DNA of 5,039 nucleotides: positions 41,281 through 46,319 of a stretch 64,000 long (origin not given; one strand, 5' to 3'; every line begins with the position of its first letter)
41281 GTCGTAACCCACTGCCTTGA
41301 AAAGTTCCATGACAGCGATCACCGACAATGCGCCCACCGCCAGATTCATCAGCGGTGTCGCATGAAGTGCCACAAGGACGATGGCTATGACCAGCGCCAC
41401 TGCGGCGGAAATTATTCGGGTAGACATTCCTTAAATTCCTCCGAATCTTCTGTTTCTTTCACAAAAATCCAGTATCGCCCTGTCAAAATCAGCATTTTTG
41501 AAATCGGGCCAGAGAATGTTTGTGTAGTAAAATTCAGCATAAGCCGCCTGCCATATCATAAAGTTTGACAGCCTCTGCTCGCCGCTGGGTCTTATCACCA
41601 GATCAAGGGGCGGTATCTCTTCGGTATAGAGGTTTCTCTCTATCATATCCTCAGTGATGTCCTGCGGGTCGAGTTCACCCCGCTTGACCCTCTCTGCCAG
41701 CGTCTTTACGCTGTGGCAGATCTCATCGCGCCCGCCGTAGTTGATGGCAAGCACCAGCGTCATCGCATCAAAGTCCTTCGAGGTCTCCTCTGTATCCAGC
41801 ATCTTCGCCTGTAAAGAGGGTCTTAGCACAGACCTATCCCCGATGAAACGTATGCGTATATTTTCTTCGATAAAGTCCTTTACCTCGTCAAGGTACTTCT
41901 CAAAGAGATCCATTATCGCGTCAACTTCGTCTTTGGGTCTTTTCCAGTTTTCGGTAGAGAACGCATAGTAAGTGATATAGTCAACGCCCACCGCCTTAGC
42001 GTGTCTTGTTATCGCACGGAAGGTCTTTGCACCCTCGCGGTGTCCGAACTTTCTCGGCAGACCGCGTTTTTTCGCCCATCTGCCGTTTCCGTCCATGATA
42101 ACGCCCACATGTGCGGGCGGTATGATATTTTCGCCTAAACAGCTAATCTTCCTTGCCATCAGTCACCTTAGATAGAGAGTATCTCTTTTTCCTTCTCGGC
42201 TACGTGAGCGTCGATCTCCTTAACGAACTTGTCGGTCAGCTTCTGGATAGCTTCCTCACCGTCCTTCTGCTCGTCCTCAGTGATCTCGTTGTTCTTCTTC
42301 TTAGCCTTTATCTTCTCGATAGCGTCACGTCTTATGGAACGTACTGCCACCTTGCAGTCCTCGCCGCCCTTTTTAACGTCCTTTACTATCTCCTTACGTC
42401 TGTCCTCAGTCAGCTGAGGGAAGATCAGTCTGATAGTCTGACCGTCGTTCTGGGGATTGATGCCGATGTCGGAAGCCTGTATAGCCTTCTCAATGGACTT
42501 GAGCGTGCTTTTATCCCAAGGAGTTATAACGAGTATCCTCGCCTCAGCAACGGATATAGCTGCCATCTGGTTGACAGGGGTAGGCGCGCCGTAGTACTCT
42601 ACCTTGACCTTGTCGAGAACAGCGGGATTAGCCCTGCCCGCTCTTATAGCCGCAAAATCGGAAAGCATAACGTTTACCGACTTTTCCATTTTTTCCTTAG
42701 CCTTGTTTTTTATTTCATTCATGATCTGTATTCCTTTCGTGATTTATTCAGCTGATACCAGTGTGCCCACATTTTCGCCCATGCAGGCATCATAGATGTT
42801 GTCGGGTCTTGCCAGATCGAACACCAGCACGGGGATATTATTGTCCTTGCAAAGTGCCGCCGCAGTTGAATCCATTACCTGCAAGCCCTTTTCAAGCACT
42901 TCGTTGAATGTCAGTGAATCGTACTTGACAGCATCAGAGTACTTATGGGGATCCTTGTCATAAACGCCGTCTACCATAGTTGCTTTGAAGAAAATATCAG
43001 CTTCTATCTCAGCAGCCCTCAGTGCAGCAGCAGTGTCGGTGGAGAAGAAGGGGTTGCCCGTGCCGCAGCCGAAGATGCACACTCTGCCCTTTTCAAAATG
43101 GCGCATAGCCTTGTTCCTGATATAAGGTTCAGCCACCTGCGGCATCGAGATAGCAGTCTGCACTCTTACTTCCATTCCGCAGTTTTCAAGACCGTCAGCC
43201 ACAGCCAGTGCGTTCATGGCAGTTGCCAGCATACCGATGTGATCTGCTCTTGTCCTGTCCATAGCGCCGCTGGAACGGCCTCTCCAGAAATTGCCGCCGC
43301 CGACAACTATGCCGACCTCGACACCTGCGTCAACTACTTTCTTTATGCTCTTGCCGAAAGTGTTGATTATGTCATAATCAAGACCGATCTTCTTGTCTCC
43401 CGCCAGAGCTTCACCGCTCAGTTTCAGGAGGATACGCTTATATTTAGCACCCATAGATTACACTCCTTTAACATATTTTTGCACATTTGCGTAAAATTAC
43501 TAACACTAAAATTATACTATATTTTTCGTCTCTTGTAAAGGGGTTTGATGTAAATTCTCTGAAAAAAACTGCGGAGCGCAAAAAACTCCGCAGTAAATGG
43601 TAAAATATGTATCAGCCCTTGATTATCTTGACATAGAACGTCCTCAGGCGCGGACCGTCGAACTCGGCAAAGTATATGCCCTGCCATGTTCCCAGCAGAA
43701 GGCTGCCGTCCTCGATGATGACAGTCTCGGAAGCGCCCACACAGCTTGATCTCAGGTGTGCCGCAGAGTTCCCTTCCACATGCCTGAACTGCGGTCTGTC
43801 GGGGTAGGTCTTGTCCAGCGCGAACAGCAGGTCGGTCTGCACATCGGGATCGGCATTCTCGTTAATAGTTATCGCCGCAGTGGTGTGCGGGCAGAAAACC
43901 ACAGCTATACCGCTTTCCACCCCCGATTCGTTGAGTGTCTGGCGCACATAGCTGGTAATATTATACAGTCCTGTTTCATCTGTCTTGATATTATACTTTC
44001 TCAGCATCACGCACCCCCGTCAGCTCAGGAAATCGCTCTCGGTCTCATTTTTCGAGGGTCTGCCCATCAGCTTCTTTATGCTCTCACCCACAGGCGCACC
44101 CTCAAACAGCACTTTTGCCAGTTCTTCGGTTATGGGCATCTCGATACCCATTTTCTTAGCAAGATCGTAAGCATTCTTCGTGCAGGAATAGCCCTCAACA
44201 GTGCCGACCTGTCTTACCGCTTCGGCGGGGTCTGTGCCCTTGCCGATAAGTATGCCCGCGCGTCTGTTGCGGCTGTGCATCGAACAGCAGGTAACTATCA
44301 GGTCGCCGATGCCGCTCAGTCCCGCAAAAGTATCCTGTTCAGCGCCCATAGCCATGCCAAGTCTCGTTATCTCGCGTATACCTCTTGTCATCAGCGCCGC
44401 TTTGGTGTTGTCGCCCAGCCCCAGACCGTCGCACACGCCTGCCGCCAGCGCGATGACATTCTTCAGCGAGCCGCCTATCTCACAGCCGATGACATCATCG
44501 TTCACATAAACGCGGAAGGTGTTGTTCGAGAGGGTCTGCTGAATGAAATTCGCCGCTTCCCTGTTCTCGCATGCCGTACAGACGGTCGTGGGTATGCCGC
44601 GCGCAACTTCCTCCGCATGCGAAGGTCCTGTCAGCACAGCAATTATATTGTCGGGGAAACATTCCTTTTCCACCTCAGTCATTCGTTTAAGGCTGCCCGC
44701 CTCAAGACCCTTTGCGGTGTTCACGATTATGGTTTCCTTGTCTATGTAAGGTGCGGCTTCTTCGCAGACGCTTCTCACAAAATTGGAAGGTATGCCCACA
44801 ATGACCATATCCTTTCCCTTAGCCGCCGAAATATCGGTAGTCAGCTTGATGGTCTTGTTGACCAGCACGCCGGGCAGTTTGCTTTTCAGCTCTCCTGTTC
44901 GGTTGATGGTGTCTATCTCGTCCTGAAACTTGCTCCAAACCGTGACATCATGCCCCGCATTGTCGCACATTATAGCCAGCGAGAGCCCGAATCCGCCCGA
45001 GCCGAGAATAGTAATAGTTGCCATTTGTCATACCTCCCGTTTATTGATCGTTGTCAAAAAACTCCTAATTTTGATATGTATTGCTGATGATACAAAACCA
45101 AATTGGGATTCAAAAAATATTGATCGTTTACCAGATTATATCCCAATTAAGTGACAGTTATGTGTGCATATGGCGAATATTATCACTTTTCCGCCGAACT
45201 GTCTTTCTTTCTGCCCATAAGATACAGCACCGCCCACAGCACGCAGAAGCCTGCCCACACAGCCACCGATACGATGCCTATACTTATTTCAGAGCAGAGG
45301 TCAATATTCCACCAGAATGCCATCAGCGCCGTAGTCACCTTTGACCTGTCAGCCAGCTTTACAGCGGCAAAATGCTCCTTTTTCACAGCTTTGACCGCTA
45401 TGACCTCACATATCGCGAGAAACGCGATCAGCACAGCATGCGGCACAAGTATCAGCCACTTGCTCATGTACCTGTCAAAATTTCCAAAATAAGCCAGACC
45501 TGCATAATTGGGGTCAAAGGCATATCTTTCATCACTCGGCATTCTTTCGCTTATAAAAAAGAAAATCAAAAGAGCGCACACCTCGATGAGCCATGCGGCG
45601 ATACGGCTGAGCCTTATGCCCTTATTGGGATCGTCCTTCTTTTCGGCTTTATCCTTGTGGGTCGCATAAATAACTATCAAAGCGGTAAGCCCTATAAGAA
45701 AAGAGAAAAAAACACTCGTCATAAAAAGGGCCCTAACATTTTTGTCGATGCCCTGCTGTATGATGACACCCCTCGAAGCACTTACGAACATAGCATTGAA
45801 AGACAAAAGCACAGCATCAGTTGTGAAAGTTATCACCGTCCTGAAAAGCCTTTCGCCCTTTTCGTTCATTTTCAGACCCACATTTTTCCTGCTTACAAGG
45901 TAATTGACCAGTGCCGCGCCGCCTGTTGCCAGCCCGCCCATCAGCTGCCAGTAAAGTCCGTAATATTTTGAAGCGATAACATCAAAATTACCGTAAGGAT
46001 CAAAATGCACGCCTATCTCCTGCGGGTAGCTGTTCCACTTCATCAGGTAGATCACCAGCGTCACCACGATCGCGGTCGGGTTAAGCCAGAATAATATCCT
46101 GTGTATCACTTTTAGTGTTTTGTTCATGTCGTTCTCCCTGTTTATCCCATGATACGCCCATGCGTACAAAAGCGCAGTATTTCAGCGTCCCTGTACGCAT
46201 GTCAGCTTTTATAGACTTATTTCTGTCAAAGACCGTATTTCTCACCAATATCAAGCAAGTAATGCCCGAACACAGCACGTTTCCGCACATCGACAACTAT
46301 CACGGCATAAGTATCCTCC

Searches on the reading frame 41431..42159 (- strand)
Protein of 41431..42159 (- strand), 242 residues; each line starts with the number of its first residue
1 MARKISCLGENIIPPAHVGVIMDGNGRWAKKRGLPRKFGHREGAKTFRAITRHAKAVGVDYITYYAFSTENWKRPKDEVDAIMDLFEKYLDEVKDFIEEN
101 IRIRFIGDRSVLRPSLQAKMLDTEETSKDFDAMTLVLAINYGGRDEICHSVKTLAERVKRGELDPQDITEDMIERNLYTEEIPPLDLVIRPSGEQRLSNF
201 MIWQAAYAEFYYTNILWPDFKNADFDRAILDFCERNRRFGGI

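Call 66: search_protein_families(library=pfam, proteins=[window:41431-42159:-], max_evalue=0.0001)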
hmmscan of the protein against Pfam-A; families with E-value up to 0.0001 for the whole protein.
window:41431-42159:- (242 aa): 1 family
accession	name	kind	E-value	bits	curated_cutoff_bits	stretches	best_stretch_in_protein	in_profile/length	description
PF01255.24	Prenyltransf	-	1.6e-84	283.3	27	1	21-240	1-219/219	Putative undecaprenyl diphosphate synthase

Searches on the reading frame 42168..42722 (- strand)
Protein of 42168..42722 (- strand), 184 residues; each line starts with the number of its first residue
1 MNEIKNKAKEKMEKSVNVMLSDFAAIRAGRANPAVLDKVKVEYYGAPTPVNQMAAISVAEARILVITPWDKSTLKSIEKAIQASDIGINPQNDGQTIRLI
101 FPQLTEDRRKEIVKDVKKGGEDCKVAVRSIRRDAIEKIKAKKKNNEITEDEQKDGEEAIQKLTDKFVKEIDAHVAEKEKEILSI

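Call 75: search_protein_families(library=pfam, proteins=[window:42168-42722:-], max_evalue=0.0001)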
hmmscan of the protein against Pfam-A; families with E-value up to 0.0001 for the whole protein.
window:42168-42722:- (184 aa): 1 family
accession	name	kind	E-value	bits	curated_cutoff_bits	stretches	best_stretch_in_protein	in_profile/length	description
PF01765.24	RRF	-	1.2e-69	233.8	29.7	1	21-182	3-164/164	Ribosome recycling factor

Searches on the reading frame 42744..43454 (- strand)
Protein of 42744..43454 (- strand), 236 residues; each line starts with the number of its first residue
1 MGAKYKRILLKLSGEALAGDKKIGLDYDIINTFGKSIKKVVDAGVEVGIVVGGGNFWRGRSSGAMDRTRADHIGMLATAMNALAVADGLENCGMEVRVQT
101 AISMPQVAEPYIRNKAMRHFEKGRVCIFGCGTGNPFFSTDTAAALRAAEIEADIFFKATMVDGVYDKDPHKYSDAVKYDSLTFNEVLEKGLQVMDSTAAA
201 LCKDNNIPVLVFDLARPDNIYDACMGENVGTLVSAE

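Call 66: search_protein_families(library=pfam, proteins=[window:42744-43454:-], max_evalue=0.0001)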
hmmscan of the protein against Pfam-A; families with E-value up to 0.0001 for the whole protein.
window:42744-43454:- (236 aa): 1 family
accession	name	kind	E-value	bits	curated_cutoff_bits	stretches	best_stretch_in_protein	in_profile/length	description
PF00696.33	AA_kinase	-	1.4e-34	120.3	24.9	1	6-213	1-234/234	Amino acid kinase family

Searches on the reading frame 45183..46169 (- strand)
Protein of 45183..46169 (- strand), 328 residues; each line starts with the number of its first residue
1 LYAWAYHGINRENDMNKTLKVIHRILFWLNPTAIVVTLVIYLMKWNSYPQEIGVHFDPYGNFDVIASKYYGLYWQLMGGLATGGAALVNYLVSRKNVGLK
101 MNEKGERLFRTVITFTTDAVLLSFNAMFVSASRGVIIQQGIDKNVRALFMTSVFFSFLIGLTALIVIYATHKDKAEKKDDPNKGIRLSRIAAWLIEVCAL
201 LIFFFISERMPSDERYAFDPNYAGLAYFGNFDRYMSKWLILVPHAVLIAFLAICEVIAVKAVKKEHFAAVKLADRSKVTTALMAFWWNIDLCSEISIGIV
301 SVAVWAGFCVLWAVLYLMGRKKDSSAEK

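Call 75: search_protein_families(library=pfam, proteins=[window:45183-46169:-], max_evalue=0.0001)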
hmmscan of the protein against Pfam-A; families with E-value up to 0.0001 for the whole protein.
window:45183-46169:- (328 aa): 1 family
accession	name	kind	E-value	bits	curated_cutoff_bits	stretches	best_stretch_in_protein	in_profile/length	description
PF07853.16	DUF1648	-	1.1e-07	31.9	28.7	1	34-73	3-42/49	Domain of unknown function (DUF1648)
